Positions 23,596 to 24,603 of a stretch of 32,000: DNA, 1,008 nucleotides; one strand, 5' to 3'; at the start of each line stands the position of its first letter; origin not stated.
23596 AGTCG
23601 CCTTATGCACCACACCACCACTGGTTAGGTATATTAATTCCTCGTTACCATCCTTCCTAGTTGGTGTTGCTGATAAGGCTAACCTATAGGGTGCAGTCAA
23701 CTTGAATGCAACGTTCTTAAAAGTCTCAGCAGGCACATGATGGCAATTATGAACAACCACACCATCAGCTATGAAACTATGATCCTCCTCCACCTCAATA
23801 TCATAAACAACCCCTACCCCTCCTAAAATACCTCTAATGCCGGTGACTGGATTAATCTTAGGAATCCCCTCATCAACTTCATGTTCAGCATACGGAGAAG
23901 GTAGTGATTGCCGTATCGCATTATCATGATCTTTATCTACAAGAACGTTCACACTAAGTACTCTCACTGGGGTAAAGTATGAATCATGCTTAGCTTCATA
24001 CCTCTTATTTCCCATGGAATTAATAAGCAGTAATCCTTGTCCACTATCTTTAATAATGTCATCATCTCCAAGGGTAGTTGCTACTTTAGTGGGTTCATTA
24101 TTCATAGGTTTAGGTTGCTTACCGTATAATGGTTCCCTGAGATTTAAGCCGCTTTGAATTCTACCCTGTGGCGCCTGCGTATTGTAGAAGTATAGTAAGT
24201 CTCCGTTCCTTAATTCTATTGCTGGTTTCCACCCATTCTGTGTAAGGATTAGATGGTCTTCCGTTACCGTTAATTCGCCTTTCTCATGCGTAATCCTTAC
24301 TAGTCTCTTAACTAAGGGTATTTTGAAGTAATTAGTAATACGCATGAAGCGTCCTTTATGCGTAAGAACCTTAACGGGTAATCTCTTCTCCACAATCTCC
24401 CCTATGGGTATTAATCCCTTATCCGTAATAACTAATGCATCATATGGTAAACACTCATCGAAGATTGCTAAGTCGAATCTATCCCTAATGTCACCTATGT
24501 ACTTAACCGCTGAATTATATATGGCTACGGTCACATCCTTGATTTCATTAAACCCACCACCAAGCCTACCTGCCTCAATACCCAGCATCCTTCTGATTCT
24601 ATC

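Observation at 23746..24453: A 236-aa mini-intein splits the DExH box of an XPB/Rad25-like helicase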

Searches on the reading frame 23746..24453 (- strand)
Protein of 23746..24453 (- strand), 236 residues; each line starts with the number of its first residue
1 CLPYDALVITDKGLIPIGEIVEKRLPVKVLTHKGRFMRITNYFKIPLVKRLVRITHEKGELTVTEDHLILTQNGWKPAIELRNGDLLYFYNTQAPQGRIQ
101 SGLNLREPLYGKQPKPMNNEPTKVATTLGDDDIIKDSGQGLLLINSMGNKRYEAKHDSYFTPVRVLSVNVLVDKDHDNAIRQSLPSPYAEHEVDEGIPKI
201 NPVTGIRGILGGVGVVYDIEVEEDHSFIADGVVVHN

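Call 4: search_protein_families(library=pfam, proteins=[window:23746-24453:-], max_evalue=0.1)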
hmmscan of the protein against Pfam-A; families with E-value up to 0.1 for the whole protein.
window:23746-24453:- (236 aa): 1 family
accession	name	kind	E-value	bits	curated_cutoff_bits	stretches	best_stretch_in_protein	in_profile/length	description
PF14890.11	Intein_splicing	-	1.6e-10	41.4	35.8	1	16-236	11-155/155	Intein splicing domain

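Call 5: search_protein_families(library=ncbifam, proteins=[window:23746-24453:-], max_evalue=0.1)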
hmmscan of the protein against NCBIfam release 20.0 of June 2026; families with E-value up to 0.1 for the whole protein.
window:23746-24453:- (236 aa): 10 families
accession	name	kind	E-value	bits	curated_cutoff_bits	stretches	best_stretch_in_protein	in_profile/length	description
TIGR01443.1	intein_Cterm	domain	6.7e-09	35.7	15.6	1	216-236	2-23/24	intein C-terminal splicing region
TIGR01445.1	intein_Nterm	domain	1.4e-08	35.6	24.5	1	1-71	1-83/83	intein N-terminal splicing region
NF038162.1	RtcB_rel_intein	exception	1.1e-07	30.3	1150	1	1-90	95-190/961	intein-containing RtcB family protein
NF011418.0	PRK14845.1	equivalog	4.3e-06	24.8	756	1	26-87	66-130/1049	translation initiation factor IF-2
NF005852.0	PRK07773.1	equivalog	8.4e-05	21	780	0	1-87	398-490/886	replicative DNA helicase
NF006207.0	PRK08332.1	equivalog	0.0001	19.6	2400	1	48-87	945-985/1684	vitamin B12-dependent ribonucleotide reductase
NF007072.0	PRK09519.1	equivalog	0.00011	20.7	1024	0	216-236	671-691/790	intein-containing recombinase RecA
NF003158.0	PRK04132.1-3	equivalog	0.0019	15.3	1750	0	51-85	704-739/1437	replication factor C small subunit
NF038136.1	rSAM_Rv_intein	exception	0.04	12.8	700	0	47-85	125-164/574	intein-containing Rv2578c family radical SAM protein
NF011302.0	PRK14714.1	equivalog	0.05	11.1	1791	1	31-235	987-1099/1350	DNA-directed DNA polymerase II large subunit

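Call 8: search_solved_structures(query=window:23746-24453:-, max_evalue=1, show_alignments=2)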
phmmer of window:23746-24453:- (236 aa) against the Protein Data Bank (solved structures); distinct sequences matched with E-value up to 1: 30.
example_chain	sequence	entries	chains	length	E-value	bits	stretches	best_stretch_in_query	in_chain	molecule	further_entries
3ifj_A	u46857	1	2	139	3.3e-07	33.2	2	62-93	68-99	Endonuclease PI-MtuI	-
2in0_A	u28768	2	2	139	7.6e-07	32.1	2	61-92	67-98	Endonuclease PI-MtuI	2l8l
2in9_A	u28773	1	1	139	1.1e-06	31.6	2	62-93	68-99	Endonuclease PI-MtuI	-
7cfv_A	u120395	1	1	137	1.1e-06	31.6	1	212-236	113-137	Spl DnaX mini-intein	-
3igd_A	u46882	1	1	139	1.3e-06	31.3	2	62-93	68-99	Endonuclease PI-MtuI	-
2imz_A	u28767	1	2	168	3.1e-06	30.1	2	61-86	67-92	Endonuclease PI-MtuI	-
5k08_A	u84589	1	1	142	3.9e-06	29.7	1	61-93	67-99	RecA mini intein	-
5i0a_A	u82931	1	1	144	4.1e-06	29.7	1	61-93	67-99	Intein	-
2in8_A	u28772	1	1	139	6.7e-06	29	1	61-93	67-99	Endonuclease PI-MtuI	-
2keq_A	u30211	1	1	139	0.0011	21.7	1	2-32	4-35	DNA polymerase III alpha subunit, Nucleic acid binding OB-fold tRNA/helicase-type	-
4kl5_A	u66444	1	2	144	0.0013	21.4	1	2-31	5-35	DNA polymerase III, alpha subunit, Nucleic acid binding, OB-fold, tRNA/helicase-type chime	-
4kl6_A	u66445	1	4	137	0.0022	20.7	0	2-30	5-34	DNA-directed DNA polymerase,Nucleic acid binding, OB-fold, tRNA/helicase-type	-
5ol7_A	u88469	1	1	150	0.0044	19.7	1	2-31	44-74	DNA-directed DNA polymerase,DNA-directed DNA polymerase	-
5ol6_A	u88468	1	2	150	0.0044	19.7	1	2-31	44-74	Nucleic acid binding, OB-fold, tRNA/helicase-type,DNA-directed DNA polymerase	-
7qil_A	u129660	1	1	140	0.0051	19.5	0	2-29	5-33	DnaE intein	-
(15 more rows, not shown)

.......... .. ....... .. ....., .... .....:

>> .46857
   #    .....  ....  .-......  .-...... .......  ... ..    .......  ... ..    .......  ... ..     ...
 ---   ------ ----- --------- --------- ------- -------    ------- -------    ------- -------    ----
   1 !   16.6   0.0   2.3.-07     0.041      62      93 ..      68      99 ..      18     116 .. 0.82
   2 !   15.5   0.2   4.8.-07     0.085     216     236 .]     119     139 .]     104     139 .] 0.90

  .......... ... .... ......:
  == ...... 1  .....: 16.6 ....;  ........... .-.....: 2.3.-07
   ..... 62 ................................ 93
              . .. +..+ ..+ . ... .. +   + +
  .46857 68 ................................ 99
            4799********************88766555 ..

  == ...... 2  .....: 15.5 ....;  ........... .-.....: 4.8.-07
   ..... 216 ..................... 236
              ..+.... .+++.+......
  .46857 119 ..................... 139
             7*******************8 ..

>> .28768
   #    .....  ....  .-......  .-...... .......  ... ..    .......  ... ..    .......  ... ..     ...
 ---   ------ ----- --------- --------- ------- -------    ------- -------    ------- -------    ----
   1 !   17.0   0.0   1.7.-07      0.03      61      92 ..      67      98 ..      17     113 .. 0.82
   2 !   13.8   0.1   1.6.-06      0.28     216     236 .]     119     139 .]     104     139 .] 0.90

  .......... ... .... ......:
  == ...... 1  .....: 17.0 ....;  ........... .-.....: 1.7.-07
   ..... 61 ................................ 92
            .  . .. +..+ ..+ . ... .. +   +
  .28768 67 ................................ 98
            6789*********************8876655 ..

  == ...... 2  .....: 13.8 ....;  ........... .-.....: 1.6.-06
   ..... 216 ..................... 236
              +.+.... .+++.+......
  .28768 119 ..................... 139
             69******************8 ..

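Call 24: find_homologous_proteins(query=window:23746-24453:-, max_evalue=0.001)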
Query window:23746-24453:- (236 aa): 2 proteins with E <= 0.001 among 170 candidates.
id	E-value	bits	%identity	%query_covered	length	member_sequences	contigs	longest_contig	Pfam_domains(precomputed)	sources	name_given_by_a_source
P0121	2.9e-56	209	44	89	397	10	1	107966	PF14890.12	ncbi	-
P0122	5.3e-28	116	79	30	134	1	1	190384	-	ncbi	-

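Call 27: search_protein_families(library=pfam, alignment_id=A1, max_evalue=1)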
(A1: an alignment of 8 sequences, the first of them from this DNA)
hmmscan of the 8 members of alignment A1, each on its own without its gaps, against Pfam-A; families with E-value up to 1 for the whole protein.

A. member 1, seq(236 aa): 1 family
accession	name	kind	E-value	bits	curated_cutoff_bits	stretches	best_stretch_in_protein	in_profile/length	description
PF14890.11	Intein_splicing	-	1.6e-10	41.4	35.8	1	16-236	11-155/155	Intein splicing domain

B. families by the number of members that match (of 8 scanned): 6 families
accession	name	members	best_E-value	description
PF14890.11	Intein_splicing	8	2.9e-13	Intein splicing domain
PF07591.16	PT-HINT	1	4.6e-05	Pretoxin HINT domain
PF10008.16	DUF2251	1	0.083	Uncharacterized protein conserved in bacteria (DUF2251)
PF13403.11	Hint_2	1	0.14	Hint domain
PF04283.17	CheF-arch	1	0.14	Chemotaxis signal transduction system protein F from archaea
PF01468.23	GA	1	0.31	GA module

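Call 31: predict_structure(alignment_id=A1)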
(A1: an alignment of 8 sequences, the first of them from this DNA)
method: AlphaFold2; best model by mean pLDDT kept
length: 236 residues; sequences in the alignment: 8
mean_pLDDT: 63.1   pTM: 0.56
mean pLDDT of the five models: 63.1, 50.8, 50.2, 46.3, 45.0
residues with pLDDT >= 90: 94; 70-90: 33; 50-70: 5; < 50: 104
segments of 3 or more residues with pLDDT < 50: 94-157, 174-213
pLDDT, mean of each block of 10 residues (from residue 1): 91 94 95 91 87 92 92 94 94 45 25 27 24 24 26 45 94 49 32 26 28 74 88 88
secondary structure, 60 per line:
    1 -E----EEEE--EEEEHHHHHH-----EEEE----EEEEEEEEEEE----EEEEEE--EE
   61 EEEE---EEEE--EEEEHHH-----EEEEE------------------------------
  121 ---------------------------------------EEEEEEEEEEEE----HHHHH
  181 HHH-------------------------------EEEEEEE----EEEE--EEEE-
elements in order: E7-10 E13-16 H17-22 E28-31 E36-46 E51-56 E59-64 E68-71 E74-77 E86-90 E160-171 H176-183 E215-221 E226-229 E232-235

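Call 35: fold_search(model_id=the predicted structure, library=pdb)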
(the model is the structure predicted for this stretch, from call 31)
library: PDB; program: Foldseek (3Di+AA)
matches with E <= 10: 133; with E <= 0.001: 62
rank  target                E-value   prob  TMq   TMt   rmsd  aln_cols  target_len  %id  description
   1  3ifj_A                4.6e-08  1.00  0.49  0.82   2.8       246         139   16  Crystal structure of Mtu recA intein, splicing domain (released 2009-10-06)
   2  2in8                  6.8e-08  1.00  0.49  0.80   3.0       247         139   16  crystal structure of Mtu recA intein, splicing domain (released 2007-05-01)
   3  2in9                  7.6e-08  1.00  0.50  0.83   2.7       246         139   15  crystal structure of Mtu recA intein, splicing domain (released 2007-05-01)
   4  2imz_A                1.0e-07  1.00  0.49  0.78   6.7       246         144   16  Crystal structure of Mtu recA intein splicing domain (released 2007-05-01)
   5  7cfv_MODEL_1_A        1.1e-07  1.00  0.48  0.79   9.9       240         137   17  Solution NMR structure of DnaX mini intein from Spirulina platensis (released 2020-12-23)
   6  2imz_B                1.3e-07  1.00  0.49  0.80   4.3       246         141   16  Crystal structure of Mtu recA intein splicing domain (released 2007-05-01)
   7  2in0                  1.3e-07  1.00  0.48  0.80   5.0       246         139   17  crystal structure of Mtu recA intein splicing domain (released 2007-05-01)
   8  6qaz                  1.6e-07  1.00  0.47  0.83   5.6       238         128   17  Crystal structure of gp41-1 intein (released 2019-11-13)
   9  5i0a                  1.9e-07  1.00  0.50  0.82   3.1       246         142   15  RecA mini intein in complex with cisplatin (released 2016-09-21)
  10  3igd                  2.2e-07  1.00  0.49  0.80   6.5       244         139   17  Crystal structure of Mtu recA intein, splicing domain (released 2009-10-06)
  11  6rpq                  2.3e-07  1.00  0.51  0.49   4.9       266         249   16  Crystal structure of PhoCDC21-1 intein (released 2019-08-14)
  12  4o1r                  2.7e-07  1.00  0.49  0.80   5.9       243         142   17  Crystal structure of NpuDnaB intein (released 2014-03-19)
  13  6frg                  5.0e-07  1.00  0.50  0.72   9.5       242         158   12  Crystal structure of G-1F mutant of Ssp DnaB Mini-Intein variant M86 (released 2019-01-30)
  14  6riz                  8.1e-07  1.00  0.46  0.83   5.1       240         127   17  Crystal structure of gp41-1 intein (C1A, F65W, D107C) (released 2020-04-29)
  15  6frh_A                1.3e-06  1.00  0.45  0.65  14.7       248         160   12  Crystal structure of Ssp DnaB Mini-Intein variant M86 (released 2019-01-30)
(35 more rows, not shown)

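Call 47: search_protein_representatives(protein=window:23746-24453:-)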
Query: 236 residues. Proteins with E-value up to 0.001 (for the whole library): 1423; up to 1e-10: 102; up to 1e-30: 4. The best 150 are listed.
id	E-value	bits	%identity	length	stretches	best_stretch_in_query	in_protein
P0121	9.1e-57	208.6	57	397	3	1-127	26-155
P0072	2.6e-52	194.0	72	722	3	1-96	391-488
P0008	6.0e-45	169.9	68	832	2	1-101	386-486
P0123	6.7e-32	127.2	60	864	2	1-89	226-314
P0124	3.1e-30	121.8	61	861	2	1-89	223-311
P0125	7.2e-30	120.6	48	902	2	1-94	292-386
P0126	1.6e-28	116.2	61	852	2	1-94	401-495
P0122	1.7e-28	116.1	82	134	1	30-96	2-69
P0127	9.2e-28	113.7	61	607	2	1-87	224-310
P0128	3.4e-27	111.8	61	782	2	1-89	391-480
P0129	5.2e-27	111.2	55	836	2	1-102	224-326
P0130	2.1e-23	99.4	48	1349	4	1-98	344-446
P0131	2.4e-23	99.2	54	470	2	1-90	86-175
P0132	4.6e-22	95.0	53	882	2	1-91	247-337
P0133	5.4e-22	94.8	44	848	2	1-110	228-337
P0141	1.6e-18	83.4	52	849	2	1-94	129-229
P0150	6.3e-15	71.7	51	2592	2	1-88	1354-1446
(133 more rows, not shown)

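Call 50: search_protein_families(library=pfam, alignment_id=A2, max_evalue=0.0001)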
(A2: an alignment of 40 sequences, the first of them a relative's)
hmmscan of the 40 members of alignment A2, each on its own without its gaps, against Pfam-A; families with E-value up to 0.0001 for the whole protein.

A. member 1, P0123 (864 aa): 4 families
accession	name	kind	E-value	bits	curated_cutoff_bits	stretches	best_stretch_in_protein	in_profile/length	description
PF04851.21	ResIII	-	1.1e-16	61.6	22.5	1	112-226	3-134/164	Type III restriction enzyme, res subunit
PF00271.37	Helicase_C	-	3.7e-12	46.9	23.5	1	731-824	11-109/110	Helicase conserved C-terminal domain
PF14890.11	Intein_splicing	-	1.5e-07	31.8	35.8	1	241-623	11-153/155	Intein splicing domain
PF00270.35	DEAD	-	5e-06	26.8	26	1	115-177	2-70/167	DEAD/DEAH box helicase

B. families by the number of members that match (of 40 scanned): 18 families
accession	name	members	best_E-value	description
PF14890.11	Intein_splicing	38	1.7e-30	Intein splicing domain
PF00271.37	Helicase_C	32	1.8e-24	Helicase conserved C-terminal domain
PF04851.21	ResIII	24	1.4e-24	Type III restriction enzyme, res subunit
PF00270.35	DEAD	16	1.1e-12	DEAD/DEAH box helicase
PF00176.29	SNF2-rel_dom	15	1.8e-30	SNF2-related domain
PF07591.16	PT-HINT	6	3.2e-11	Pretoxin HINT domain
PF16203.11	ERCC3_RAD25_C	5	6.5e-16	ERCC3/RAD25/XPB C-terminal helicase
PF13403.11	Hint_2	2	4.3e-09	Hint domain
PF14528.11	LAGLIDADG_3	2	1.3e-08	LAGLIDADG-like domain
PF22590.2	Cas3-like_C_2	2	7.8e-07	CRISPR-associated nuclease/helicase Cas3, C-terminal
PF13307.12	Helicase_C_2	2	2.1e-05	Helicase C-terminal domain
PF00476.26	DNA_pol_A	1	3.5e-53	DNA polymerase family A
PF18766.7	SWI2_SNF2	1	7.5e-14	SWI2/SNF2 ATPase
PF13392.12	HNH_3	1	4.1e-10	HNH endonuclease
PF01612.26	DNA_pol_A_exo1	1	1.8e-08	3'-5' exonuclease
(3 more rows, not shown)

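Call 69: find_encoding_contigs(protein=P0126, flank=500, max_places=1)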
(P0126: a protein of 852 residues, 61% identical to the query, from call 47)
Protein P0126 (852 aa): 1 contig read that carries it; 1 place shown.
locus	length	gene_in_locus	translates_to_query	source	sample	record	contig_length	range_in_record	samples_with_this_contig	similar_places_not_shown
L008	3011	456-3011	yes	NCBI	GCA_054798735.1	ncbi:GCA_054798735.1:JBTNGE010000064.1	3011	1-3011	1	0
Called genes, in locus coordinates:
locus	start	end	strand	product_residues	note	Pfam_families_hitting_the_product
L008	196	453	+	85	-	-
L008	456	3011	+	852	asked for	PF04851:ResIII, PF00270:DEAD (weak), PF14890:Intein_splicing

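Call 70: find_encoding_contigs(protein=P0123, flank=500, max_places=1)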
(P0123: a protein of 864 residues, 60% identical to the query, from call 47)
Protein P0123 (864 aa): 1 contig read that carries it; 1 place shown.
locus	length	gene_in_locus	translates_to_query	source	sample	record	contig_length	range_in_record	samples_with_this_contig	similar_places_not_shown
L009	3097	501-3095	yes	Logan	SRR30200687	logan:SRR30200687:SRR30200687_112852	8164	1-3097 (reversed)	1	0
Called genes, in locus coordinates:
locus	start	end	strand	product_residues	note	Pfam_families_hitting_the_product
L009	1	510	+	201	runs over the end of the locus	-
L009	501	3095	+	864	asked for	PF00270:DEAD (weak), PF04851:ResIII, PF14890:Intein_splicing (weak), PF00271:Helicase_C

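Call 76: find_encoding_contigs(protein=P0141, flank=300, max_places=1)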
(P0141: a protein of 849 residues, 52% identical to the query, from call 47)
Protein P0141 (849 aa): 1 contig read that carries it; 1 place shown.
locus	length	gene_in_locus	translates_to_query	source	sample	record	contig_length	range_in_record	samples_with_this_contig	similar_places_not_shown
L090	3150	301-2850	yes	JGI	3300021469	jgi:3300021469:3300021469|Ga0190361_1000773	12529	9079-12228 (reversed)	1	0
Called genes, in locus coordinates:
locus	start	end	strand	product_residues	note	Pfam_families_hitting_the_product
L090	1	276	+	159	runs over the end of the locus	PF24434:DUF7557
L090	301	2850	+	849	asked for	PF00270:DEAD, PF04851:ResIII, PF14890:Intein_splicing, PF16203:ERCC3_RAD25_C, PF00271:Helicase_C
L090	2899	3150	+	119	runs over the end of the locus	PF03551:PadR, PF13601:HTH_34 (weak)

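Call 77: find_encoding_contigs(protein=P0133, flank=300, max_places=1)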
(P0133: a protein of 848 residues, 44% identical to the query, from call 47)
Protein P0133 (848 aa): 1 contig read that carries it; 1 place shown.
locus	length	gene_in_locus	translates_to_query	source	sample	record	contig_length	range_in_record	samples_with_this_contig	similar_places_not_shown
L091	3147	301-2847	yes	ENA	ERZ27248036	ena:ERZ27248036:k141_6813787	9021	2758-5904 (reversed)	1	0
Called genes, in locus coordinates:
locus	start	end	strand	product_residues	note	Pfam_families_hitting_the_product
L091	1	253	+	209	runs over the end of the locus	-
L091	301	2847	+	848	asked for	PF00270:DEAD (faint), PF04851:ResIII, PF14890:Intein_splicing, PF00271:Helicase_C (weak)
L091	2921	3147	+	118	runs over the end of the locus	-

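Call 78: find_encoding_contigs(protein=P0150, flank=300, max_places=1)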
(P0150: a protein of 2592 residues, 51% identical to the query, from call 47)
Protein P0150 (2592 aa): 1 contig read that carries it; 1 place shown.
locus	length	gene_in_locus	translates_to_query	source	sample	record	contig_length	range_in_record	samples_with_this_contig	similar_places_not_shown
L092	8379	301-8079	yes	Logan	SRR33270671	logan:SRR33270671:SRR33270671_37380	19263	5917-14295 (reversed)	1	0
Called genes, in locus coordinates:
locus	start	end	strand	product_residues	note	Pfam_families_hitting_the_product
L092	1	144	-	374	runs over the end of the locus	PF01637:ATPase_2, PF13173:AAA_14 (faint), PF13401:AAA_22 (faint)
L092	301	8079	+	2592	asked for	PF02384:N6_Mtase (weak), PF05175:MTS (faint), PF28553:WH_1 (weak), PF28554:DUF8437, PF28555:Helicase_dom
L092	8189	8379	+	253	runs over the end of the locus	PF13338:AbiEi_4 (weak), PF17194:AbiEi_3_N, PF11459:AbiEi_3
